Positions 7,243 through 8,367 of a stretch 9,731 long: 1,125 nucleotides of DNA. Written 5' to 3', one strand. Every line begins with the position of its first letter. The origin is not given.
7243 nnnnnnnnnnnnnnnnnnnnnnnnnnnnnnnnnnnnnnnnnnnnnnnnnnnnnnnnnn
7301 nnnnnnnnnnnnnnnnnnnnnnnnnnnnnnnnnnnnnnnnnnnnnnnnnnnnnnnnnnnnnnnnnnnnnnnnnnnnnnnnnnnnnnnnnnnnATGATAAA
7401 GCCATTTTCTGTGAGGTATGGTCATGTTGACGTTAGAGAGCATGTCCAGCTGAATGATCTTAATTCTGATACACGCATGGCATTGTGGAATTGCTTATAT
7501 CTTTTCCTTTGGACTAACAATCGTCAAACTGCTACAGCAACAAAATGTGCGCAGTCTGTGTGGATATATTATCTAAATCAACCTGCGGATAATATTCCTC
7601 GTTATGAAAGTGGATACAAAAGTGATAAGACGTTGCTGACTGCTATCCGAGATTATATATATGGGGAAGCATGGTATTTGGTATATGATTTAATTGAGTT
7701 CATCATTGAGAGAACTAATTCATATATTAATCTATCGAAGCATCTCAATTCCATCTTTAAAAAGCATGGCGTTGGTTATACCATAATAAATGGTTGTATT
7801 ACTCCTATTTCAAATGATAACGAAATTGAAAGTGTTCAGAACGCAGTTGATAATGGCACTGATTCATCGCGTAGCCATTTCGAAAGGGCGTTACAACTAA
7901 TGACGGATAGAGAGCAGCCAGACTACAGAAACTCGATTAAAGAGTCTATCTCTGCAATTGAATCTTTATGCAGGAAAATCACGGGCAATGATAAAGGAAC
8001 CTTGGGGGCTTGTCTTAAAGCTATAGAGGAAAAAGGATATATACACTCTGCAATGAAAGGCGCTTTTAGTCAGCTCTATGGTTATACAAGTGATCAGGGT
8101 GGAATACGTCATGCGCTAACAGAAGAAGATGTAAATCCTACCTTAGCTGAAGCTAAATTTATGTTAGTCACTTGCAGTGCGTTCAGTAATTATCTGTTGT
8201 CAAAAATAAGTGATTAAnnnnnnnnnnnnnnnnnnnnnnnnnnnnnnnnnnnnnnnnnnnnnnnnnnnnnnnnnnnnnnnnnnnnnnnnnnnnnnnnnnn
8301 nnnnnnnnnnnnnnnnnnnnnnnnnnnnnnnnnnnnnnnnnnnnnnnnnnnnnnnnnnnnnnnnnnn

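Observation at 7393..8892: Two convergent low-GC genes of unknown function between the satellite att core and IS911: candidate uncharacterised defence or abortive-infection cargo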

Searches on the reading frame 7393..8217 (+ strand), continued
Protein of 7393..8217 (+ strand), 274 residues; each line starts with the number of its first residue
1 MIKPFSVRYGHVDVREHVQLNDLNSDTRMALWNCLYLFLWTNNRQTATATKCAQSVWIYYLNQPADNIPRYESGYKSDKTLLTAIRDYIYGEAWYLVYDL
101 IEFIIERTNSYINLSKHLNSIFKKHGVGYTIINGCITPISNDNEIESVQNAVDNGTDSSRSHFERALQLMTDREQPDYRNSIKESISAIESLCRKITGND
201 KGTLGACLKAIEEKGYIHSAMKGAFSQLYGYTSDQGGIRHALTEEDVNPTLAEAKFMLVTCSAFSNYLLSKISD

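Call 107: search_protein_families(library=pfam, proteins=[L017:3840-4469:+], max_evalue=0.001)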
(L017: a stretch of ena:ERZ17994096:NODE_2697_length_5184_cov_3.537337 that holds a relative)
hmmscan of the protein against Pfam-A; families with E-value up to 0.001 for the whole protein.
L017:3840-4469:+ (209 aa): 2 families
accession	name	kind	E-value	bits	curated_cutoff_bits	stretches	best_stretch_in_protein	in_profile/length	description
PF00239.26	Resolvase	-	1.5e-22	80.7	23.3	1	5-159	1-145/145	Resolvase, N terminal domain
PF02796.21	HTH_7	-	0.00024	21.6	23.8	0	172-202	14-44/45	Helix-turn-helix domain of resolvase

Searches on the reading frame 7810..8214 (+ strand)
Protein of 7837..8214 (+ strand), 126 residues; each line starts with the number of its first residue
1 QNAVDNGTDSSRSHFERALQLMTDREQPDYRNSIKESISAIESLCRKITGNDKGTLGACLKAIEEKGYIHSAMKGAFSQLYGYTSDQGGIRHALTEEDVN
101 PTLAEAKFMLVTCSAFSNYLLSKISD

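Call 59: search_solved_structures(query=A4, max_evalue=10, show_alignments=5)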
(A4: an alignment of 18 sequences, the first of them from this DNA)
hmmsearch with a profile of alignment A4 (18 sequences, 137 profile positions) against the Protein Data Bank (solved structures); distinct sequences matched with E-value up to 10: 5.
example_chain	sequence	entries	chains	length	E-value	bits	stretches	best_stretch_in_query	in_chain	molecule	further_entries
9d2f_L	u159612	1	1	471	0.14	15.3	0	23-52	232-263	Tetratricopeptide repeat protein 29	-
7cun_D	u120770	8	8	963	1.3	12.2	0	68-101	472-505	Integrator complex subunit 4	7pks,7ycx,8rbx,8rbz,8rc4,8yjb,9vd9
8r2d_D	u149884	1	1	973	1.4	12.1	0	68-101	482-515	Integrator complex subunit 4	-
7bfp_C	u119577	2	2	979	1.4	12.1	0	68-101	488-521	Integrator complex subunit 4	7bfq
6njp_G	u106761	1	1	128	1.5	12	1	33-67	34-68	EscO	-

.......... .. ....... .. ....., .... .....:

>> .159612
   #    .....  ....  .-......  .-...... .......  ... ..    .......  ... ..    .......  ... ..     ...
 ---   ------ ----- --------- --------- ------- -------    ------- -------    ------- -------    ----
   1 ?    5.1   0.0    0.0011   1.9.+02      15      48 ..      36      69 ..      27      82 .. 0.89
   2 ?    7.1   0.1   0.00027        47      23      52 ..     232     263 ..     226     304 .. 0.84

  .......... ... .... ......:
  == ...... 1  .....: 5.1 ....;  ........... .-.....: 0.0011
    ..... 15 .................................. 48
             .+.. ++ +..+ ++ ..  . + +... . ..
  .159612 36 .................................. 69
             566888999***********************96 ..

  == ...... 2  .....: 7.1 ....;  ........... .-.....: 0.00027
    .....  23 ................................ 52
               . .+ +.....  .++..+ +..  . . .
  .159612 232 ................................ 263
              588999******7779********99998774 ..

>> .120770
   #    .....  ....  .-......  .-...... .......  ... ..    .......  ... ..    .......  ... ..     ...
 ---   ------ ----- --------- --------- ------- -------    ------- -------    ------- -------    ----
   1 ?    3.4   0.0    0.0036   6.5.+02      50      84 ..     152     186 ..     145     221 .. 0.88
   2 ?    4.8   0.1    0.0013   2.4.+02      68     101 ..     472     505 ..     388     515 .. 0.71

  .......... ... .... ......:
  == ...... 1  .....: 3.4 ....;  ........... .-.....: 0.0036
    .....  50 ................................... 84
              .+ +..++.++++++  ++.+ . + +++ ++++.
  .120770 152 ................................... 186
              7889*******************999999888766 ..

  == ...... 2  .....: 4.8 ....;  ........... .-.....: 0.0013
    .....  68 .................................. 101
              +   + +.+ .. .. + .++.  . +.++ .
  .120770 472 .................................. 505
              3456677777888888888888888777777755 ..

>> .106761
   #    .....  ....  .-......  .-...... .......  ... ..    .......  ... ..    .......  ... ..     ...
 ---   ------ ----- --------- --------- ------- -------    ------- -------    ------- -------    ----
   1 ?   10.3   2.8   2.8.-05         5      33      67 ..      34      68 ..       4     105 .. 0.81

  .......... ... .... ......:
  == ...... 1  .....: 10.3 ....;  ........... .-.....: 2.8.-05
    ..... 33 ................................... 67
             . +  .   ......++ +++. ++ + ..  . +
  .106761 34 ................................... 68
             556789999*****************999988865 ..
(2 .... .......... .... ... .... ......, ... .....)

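Call 67: search_protein_representatives(protein=window:7837-8214:+)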
Query: 126 residues. Proteins with E-value up to 0.001 (for the whole library): 4073; up to 1e-10: 2910; up to 1e-30: 254. The best 150 are listed.
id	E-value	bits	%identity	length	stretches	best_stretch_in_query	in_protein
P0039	2.5e-53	195.6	72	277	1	1-125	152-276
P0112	3.0e-41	156.6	61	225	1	1-121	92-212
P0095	1.5e-40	154.4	59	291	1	2-124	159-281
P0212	3.3e-39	150.0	62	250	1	10-122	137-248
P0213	5.3e-39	149.4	73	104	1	24-126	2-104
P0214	2.1e-38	147.4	60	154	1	8-124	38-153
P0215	7.4e-38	145.7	57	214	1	8-123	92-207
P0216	2.2e-37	144.2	61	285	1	12-123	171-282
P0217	2.6e-37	144.0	61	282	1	8-124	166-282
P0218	3.4e-37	143.6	57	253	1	12-125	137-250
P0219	3.8e-37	143.4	61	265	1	5-120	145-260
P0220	5.4e-37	142.9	60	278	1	6-123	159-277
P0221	8.8e-37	142.2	55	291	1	3-121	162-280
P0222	9.0e-37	142.2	55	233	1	2-123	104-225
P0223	1.3e-36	141.7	55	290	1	6-126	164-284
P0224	2.0e-36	141.1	55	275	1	1-126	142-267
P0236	2.0e-35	137.9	59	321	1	11-123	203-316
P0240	5.0e-35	136.6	47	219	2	11-117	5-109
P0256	1.7e-34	134.9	55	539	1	1-124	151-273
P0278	1.2e-33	132.2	50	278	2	3-126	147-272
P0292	2.5e-33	131.1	54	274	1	10-124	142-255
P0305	4.7e-33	130.2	52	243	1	8-123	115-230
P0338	2.5e-32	127.9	54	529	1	9-123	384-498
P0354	5.0e-32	126.9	55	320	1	13-124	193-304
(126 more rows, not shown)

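Call 68: search_protein_families(library=pfam, proteins=[P0240, P0256, P0338, P0236, P0354, P0292, P0224, P0218, P0305, P0278], max_evalue=0.1)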
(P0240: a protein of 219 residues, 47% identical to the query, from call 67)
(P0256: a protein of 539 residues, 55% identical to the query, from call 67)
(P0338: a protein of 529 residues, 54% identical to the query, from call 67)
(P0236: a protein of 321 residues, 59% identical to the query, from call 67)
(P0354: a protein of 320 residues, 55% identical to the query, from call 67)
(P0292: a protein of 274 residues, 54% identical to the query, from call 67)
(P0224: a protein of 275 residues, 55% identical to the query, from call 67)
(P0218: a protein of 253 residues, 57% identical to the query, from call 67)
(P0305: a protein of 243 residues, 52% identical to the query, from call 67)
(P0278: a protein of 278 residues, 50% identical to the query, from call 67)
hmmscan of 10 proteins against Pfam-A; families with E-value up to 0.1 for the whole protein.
P0240 (219 aa): 0 families

P0256 (539 aa): 2 families
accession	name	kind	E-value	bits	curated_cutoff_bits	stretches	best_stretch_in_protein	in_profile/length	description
PF18863.6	AbiJ_NTD4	-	1.1e-36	127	34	1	3-155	2-151/152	AbiJ N-terminal domain 4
PF03352.18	Adenine_glyco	-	1.3e-05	25.5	25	1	346-458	40-150/177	Methyladenine glycosylase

P0338 (529 aa): 1 family
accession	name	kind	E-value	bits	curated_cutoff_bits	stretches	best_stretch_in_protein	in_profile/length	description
PF18863.6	AbiJ_NTD4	-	3.7e-22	79.9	34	1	207-379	3-151/152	AbiJ N-terminal domain 4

P0236 (321 aa): 3 families
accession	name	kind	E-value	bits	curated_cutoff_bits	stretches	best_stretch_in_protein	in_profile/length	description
PF18863.6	AbiJ_NTD4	-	1.7e-20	74.5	34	1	17-194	3-148/152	AbiJ N-terminal domain 4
PF14355.11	Abi_C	-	0.018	15.6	24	0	260-314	29-82/83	Abortive infection C-terminus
PF19211.5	CoV_NSP2_N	-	0.091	12.8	29.7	0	212-277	45-107/204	Coronavirus replicase NSP2, N-terminal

P0354 (320 aa): 1 family
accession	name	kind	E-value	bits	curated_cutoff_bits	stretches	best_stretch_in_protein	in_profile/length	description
PF18863.6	AbiJ_NTD4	-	1.8e-22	80.9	34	1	7-183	2-151/152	AbiJ N-terminal domain 4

P0292 (274 aa): 1 family
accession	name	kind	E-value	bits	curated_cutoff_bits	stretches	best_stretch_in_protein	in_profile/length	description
PF18863.6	AbiJ_NTD4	-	1.4e-25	91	34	1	1-135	20-151/152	AbiJ N-terminal domain 4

P0224 (275 aa): 1 family
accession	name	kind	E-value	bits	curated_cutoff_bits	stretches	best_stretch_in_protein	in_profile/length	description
PF18863.6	AbiJ_NTD4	-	2e-23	84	34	1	1-146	1-151/152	AbiJ N-terminal domain 4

P0218 (253 aa): 4 families
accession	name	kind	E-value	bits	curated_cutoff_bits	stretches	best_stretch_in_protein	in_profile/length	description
PF18863.6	AbiJ_NTD4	-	7.7e-16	59.3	34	1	22-127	31-150/152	AbiJ N-terminal domain 4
PF24597.1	TPR_DOP1_M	-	0.033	14.3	26.7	1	48-83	69-104/186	DOP1 middle TPR domain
PF16717.10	RAC_head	-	0.04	15.2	27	0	110-151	48-89/98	Ribosome-associated complex head domain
PF11838.14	ERAP1_C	-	0.063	13.1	38.2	0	84-145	254-314/318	ERAP1-like C-terminal domain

P0305 (243 aa): 1 family
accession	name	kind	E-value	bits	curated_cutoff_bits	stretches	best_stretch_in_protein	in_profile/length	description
PF18863.6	AbiJ_NTD4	-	9.2e-14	52.6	34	1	25-108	62-147/152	AbiJ N-terminal domain 4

P0278 (278 aa): 1 family
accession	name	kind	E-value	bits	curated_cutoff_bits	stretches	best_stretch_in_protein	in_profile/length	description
PF18863.6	AbiJ_NTD4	-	1.8e-28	100.3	34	1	2-149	1-151/152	AbiJ N-terminal domain 4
